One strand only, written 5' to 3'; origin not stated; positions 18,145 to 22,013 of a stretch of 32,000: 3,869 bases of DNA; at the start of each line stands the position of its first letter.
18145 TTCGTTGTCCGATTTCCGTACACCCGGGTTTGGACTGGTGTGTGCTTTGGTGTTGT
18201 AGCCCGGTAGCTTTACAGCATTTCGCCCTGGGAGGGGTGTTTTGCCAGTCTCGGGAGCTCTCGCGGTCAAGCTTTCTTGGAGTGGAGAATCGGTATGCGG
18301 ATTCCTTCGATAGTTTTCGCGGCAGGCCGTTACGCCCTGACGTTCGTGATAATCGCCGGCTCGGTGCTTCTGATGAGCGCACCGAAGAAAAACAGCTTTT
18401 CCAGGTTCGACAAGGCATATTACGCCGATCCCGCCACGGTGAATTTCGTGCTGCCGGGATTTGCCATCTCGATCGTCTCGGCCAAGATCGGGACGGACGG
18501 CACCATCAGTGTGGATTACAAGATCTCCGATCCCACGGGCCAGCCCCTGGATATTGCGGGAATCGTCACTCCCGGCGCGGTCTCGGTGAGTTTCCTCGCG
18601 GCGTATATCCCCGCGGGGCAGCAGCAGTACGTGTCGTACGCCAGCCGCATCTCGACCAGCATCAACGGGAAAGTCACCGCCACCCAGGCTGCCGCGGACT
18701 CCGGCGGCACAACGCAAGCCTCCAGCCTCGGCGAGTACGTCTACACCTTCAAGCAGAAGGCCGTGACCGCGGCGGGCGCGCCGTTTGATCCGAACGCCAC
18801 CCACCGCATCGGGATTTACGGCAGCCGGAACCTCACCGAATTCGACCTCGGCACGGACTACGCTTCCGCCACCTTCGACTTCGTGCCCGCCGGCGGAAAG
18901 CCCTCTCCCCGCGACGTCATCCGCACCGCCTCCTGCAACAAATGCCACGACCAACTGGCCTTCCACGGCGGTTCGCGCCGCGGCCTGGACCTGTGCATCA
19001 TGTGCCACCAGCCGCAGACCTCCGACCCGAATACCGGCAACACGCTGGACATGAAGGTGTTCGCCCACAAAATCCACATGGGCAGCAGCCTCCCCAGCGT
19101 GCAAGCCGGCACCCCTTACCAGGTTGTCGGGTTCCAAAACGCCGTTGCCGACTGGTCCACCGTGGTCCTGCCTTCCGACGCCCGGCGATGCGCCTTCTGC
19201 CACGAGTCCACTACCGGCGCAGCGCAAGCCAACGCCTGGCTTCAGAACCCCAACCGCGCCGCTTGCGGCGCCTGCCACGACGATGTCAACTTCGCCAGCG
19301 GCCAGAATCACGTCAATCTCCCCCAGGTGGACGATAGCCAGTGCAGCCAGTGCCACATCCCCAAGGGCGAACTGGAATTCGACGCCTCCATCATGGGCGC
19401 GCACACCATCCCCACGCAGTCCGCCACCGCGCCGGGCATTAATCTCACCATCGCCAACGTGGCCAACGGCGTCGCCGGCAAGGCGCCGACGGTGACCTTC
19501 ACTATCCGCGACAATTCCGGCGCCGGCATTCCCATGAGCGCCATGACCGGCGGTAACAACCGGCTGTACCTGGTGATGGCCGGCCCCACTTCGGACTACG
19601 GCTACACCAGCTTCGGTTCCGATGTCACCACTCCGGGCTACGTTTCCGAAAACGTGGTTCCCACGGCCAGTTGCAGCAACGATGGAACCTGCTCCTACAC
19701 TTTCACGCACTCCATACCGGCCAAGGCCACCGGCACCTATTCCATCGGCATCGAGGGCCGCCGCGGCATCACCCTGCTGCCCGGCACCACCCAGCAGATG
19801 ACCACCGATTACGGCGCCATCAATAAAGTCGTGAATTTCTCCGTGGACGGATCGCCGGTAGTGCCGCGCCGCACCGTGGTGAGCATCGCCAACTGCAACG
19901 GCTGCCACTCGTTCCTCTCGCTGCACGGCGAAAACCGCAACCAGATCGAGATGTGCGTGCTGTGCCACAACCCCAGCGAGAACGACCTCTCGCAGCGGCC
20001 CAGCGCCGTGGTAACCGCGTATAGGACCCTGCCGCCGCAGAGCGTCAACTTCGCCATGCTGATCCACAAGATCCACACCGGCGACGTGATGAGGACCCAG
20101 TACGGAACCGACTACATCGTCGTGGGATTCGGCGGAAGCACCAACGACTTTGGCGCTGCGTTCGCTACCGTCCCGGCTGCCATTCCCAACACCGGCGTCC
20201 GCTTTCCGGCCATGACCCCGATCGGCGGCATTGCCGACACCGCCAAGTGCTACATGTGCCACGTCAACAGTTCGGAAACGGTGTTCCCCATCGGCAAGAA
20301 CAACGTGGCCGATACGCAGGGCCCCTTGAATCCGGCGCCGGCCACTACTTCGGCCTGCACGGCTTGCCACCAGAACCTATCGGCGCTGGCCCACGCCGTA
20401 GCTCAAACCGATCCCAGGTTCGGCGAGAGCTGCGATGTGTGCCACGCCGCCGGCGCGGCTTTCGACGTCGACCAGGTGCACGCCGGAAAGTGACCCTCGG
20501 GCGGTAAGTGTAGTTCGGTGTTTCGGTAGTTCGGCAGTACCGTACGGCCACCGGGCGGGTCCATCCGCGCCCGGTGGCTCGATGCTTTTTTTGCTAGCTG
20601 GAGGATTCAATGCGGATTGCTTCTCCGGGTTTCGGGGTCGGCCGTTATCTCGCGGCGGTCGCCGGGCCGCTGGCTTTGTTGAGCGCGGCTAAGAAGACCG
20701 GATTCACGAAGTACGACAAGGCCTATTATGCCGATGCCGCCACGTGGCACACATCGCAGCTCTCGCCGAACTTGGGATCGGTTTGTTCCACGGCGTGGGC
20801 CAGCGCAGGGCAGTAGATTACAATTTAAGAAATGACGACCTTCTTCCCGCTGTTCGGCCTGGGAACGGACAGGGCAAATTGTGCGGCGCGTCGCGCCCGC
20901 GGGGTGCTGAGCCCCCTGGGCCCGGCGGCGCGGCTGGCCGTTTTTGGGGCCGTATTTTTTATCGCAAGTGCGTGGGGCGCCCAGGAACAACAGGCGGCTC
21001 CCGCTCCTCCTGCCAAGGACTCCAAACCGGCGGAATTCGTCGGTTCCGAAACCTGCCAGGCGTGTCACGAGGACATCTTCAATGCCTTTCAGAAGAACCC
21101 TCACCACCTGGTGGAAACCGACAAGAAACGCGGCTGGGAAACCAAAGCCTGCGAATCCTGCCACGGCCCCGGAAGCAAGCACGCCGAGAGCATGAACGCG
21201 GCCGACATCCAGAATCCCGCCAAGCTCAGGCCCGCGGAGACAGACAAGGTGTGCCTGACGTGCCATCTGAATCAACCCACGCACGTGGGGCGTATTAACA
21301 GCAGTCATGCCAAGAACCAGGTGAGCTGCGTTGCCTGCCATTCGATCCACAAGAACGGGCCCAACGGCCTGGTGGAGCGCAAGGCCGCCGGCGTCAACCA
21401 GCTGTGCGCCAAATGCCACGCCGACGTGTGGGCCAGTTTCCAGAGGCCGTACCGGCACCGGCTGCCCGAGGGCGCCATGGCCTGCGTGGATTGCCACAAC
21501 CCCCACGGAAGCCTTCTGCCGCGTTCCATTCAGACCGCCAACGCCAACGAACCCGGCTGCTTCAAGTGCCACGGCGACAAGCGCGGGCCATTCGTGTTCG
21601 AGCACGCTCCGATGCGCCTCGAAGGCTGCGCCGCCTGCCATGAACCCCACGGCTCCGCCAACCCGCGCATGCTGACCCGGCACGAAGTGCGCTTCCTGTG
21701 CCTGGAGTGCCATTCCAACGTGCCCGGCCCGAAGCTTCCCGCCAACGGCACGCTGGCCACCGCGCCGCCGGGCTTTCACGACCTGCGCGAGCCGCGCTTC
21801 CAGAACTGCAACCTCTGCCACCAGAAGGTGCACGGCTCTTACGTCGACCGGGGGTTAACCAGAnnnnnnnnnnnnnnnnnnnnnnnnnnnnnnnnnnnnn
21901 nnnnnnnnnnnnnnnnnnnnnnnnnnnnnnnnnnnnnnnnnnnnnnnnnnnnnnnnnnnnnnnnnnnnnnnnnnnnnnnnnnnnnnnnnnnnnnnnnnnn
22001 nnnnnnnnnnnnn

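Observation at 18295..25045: MtrC-MtrA-MtrB-type porin-cytochrome conduit plus a four-domain class I cytochrome c (24 heme sites in four co-oriented genes)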

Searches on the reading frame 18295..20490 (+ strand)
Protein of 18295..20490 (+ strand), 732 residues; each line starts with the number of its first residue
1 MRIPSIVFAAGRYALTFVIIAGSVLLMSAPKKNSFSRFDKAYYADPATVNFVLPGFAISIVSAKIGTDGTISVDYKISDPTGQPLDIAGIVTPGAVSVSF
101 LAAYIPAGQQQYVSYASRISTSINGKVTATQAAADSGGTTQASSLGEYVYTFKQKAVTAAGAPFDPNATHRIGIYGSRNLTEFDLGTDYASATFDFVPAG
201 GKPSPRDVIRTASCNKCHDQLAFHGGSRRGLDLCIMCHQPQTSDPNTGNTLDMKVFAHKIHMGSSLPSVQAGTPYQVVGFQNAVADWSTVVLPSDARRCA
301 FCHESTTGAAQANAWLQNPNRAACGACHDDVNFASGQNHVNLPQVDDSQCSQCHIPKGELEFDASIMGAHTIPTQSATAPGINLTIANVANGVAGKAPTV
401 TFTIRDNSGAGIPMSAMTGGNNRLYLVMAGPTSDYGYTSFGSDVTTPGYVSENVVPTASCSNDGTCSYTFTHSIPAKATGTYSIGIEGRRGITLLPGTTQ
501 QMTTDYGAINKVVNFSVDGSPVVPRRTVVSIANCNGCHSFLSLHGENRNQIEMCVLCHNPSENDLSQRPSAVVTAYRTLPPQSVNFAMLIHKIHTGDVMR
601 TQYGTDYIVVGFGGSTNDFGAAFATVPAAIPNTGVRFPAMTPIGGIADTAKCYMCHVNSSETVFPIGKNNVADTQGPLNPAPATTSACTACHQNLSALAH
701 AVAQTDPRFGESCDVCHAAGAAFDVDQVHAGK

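Call 4: search_protein_families(library=pfam, proteins=[window:18295-20490:+], max_evalue=1)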
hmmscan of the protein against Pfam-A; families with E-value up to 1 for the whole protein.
window:18295-20490:+ (732 aa): 4 families
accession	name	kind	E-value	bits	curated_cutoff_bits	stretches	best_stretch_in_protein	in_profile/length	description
PF22113.1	Mtrc-MtrF_II-IV_dom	-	2.2e-47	161.3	30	2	526-729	1-175/176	Outer membrane cytochrome MtrC/MtrF-like, domains II/IV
PF14522.11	Cytochrome_C7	-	1.5e-14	54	24.8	4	296-354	13-66/67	Cytochrome c7 and related cytochrome c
PF14537.11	Cytochrom_c3_2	-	1e-08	36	25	3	298-355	8-65/79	Cytochrome c3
PF09699.15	Paired_CXXCH_1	-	0.00059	19.9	20.6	1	296-331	6-39/41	Doubled CXXCH motif (Paired_CXXCH_1)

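Call 5: search_protein_families(library=ncbifam, proteins=[window:18295-20490:+], max_evalue=1)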
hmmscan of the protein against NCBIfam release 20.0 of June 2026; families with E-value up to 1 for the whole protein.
window:18295-20490:+ (732 aa): 5 families
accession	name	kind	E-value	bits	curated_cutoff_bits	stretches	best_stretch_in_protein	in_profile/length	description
TIGR03507.1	decahem_SO1788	subfamily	2.1e-172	575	209.3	1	66-729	3-672/672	OmcA/MtrC family decaheme c-type cytochrome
TIGR03508.1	decahem_SO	subfamily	0.0007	19.1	192.2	2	298-358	145-200/258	DmsE family decaheme c-type cytochrome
TIGR04257.1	nanowire_3heme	domain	0.0015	18.7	40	1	686-727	24-68/75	c(7)-type cytochrome triheme domain-containing protein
TIGR01904.2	GSu_C4xC__C2xCH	domain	0.0061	16.3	27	1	296-330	21-58/73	CxxxxCH/CxxCH domain c-type cytochrome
TIGR01905.1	paired_CXXCH_1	subfamily_domain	0.033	14.1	25.2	1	296-332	6-40/41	doubled CXXCH domain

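Call 14: search_solved_structures(query=window:18295-20490:+, max_evalue=0.01)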
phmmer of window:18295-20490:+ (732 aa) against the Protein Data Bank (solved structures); distinct sequences matched with E-value up to 0.01: 12.
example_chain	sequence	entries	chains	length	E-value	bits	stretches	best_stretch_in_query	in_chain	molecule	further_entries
3pmq_A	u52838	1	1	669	1.7e-21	79.2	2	292-596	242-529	Decaheme cytochrome c MtrF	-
4lmh_A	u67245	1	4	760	3.2e-20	75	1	146-609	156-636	Extracellular iron oxide respiratory system surface decaheme cytochrome c component OmcA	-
6r2q_C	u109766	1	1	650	3.9e-13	51.6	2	297-544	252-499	Decaheme c-type cytochrome, OmcA/MtrC family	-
6qyc_A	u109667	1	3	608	6.1e-13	51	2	297-544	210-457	Decaheme c-type cytochrome, OmcA/MtrC family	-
8qbq_A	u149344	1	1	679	9.1e-12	47.1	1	149-474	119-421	Extracellular iron oxide respiratory system surface decaheme cytochrome c component MtrC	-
8qbz_A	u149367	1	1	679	1.2e-11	46.7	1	149-475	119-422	Extracellular iron oxide respiratory system surface decaheme cytochrome c component MtrC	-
7o7g_A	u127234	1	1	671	1.2e-11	46.7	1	149-475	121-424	Extracellular iron oxide respiratory system surface decaheme cytochrome c component MtrC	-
7qth_A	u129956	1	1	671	1.2e-11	46.7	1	149-475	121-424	Extracellular iron oxide respiratory system surface decaheme cytochrome c component MtrC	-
8qc9_A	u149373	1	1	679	1.3e-11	46.6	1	149-475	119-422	Extracellular iron oxide respiratory system surface decaheme cytochrome c component MtrC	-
4lm8_A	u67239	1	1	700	1.3e-11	46.6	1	149-475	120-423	Extracellular iron oxide respiratory system surface decaheme cytochrome c component MtrC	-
3ucp_A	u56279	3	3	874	1.2e-09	40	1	145-329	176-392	UndA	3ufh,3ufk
9eov_A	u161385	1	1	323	1.7e-09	39.6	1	149-356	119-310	Extracellular iron oxide respiratory system surface decaheme cytochrome c component MtrC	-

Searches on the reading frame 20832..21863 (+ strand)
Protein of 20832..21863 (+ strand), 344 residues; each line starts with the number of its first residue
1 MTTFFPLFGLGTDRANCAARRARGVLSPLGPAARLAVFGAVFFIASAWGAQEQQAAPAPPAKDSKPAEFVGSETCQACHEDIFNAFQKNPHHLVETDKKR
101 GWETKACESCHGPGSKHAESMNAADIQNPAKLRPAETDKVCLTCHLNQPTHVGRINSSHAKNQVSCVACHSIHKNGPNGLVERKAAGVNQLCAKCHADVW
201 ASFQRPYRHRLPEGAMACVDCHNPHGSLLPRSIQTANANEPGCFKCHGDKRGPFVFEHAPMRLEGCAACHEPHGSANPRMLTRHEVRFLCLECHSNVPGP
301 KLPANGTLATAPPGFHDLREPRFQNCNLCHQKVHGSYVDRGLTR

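Call 4: search_protein_families(library=pfam, proteins=[window:20832-21863:+], max_evalue=1)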
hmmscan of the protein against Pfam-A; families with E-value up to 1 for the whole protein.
window:20832-21863:+ (344 aa): 7 families
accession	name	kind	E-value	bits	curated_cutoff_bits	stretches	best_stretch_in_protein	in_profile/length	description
PF09699.15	Paired_CXXCH_1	-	8.2e-27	93.1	20.6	4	258-296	1-38/41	Doubled CXXCH motif (Paired_CXXCH_1)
PF14522.11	Cytochrome_C7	-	2.6e-12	46.8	24.8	6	72-145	13-66/67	Cytochrome c7 and related cytochrome c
PF14537.11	Cytochrom_c3_2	-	3.4e-11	43.9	25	5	159-247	2-78/79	Cytochrome c3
PF22113.1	Mtrc-MtrF_II-IV_dom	-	6.3e-11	42.5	30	2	189-332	6-165/176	Outer membrane cytochrome MtrC/MtrF-like, domains II/IV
PF22678.1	Cytochrom_c_NrfB-like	-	3.2e-05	24.8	27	2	107-195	1-89/89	Cytochrome c-type protein NrfB-like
PF13435.11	Cytochrome_C554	-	0.00069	21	20.8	0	74-92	1-19/84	Cytochrome c554 and c-prime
PF03264.19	Cytochrom_NNT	-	0.12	12.5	24.1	1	70-112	123-165/174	NapC/NirT cytochrome c family, N-terminal region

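Call 5: search_protein_families(library=ncbifam, proteins=[window:20832-21863:+], max_evalue=1)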
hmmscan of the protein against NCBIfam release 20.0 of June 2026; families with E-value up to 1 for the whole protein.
window:20832-21863:+ (344 aa): 11 families
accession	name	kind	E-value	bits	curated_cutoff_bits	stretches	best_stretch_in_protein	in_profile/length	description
TIGR03508.1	decahem_SO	subfamily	1.2e-79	267.4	192.2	1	71-339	1-257/258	DmsE family decaheme c-type cytochrome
NF041028.1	decahem_GSU2203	exception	1.6e-67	228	325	1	38-336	4-301/317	GSU2203 family decaheme c-type cytochrome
TIGR01905.1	paired_CXXCH_1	subfamily_domain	6.4e-20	70.8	25.2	3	258-296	1-38/41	doubled CXXCH domain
TIGR03153.1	cytochr_NrfH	equivalog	2e-07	31.2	134.2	2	135-249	25-135/138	cytochrome c nitrite reductase small subunit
NF008659.0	PRK11659.1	equivalog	6.5e-07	29.2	184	2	54-200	28-171/188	cytochrome c nitrite reductase pentaheme subunit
NF041198.1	UshA_like_PCGU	equivalog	1.2e-06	27.5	275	2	106-147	474-510/519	UshA-like (seleno)protein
NF047727.1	4hemeCytCCctA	equivalog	0.00049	20.2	180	1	159-251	34-108/109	tetraheme c-type cytochrome CctA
NF043010.1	Cyt554_Nsmonas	equivalog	0.00052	19.5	400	2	69-119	77-123/238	cytochrome c-550 CycA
TIGR03146.1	cyt_nit_nrfB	equivalog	0.0021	18.4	166.6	2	240-297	84-144/145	cytochrome c nitrite reductase pentaheme subunit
NF038083.1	CU044_5270_fam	subfamily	0.36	10.6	100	1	17-65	20-68/284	CU044_5270 family protein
NF007719.0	PRK10410.2-3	equivalog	0.67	10.1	211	0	205-249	6-51/103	nitrous oxide-stimulated promoter family protein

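Call 15: search_solved_structures(query=window:20832-21863:+, max_evalue=0.01)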
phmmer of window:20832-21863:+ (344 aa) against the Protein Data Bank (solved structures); distinct sequences matched with E-value up to 0.01: 4.
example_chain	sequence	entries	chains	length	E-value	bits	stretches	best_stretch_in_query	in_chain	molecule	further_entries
6r2q_A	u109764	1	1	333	8e-35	123.7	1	69-337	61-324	Cystathionine beta-synthase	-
2ozy_A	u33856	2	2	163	4.3e-06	29.2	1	106-199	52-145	Cytochrome c-type protein nrfB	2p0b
6i5b_A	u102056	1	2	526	0.00014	24.3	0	60-92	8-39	Uncharacterized protein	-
6qvm_A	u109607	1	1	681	0.00061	22.1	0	106-207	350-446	Multiheme cytochrome cf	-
